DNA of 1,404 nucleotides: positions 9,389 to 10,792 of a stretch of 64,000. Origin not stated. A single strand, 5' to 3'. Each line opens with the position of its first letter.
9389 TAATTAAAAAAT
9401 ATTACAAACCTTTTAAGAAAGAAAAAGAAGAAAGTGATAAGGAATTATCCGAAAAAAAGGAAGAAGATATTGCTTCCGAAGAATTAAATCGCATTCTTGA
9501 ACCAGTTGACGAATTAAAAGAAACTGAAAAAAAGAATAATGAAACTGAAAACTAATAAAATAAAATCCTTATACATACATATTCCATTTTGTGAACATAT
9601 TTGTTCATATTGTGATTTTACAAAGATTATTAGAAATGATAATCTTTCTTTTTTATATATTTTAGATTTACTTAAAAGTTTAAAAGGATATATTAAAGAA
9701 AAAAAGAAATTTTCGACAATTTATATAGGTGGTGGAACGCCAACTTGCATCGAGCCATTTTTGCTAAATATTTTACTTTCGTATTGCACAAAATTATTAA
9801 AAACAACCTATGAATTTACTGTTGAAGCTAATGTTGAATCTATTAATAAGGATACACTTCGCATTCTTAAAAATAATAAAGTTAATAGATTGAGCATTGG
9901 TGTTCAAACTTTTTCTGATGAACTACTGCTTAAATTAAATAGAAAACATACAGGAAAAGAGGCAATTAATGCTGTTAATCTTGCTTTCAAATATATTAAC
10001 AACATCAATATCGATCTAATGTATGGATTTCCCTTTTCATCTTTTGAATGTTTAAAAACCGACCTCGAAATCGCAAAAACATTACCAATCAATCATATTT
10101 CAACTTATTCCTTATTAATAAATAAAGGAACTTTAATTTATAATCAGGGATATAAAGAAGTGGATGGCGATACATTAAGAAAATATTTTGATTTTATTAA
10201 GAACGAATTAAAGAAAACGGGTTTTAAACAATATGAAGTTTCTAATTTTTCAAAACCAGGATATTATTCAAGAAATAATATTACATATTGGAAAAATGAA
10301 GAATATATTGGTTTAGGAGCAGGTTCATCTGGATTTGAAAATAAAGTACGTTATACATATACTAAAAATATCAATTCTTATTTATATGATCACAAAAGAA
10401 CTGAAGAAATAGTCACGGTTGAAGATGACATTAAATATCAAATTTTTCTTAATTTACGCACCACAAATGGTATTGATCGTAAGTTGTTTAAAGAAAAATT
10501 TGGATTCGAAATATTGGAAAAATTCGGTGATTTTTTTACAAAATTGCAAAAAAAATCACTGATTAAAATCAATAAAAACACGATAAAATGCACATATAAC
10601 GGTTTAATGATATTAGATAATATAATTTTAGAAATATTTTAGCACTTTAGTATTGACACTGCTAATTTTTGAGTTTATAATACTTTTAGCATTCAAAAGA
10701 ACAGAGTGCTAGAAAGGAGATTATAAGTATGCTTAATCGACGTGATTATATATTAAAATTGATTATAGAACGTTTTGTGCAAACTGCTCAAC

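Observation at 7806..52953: Family of ~44-bp arrays built from four helically phased 11-bp units (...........), all in the same orientation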

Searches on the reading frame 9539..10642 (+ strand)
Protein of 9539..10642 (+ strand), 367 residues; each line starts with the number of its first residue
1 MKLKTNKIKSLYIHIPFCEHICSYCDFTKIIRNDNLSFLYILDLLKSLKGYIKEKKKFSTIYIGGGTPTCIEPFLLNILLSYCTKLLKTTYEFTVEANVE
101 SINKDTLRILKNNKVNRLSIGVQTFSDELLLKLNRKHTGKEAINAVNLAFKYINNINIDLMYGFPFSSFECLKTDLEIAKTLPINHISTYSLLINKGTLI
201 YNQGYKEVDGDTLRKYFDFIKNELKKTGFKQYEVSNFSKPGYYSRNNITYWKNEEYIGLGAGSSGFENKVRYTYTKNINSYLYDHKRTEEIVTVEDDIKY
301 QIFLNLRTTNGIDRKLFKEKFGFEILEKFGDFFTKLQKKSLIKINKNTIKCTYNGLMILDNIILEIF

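Call 19: search_protein_families(library=pfam, proteins=[window:9539-10642:+], max_evalue=0.01)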
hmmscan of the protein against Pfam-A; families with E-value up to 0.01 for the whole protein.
window:9539-10642:+ (367 aa): 2 families
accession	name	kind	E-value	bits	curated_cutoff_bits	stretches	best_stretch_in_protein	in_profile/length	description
PF04055.27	Radical_SAM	-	5.8e-24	85.6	29.5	1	12-174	1-161/166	Radical SAM superfamily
PF06969.22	HemN_C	-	1.9e-06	28.3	24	1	293-357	2-66/67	HemN C-terminal domain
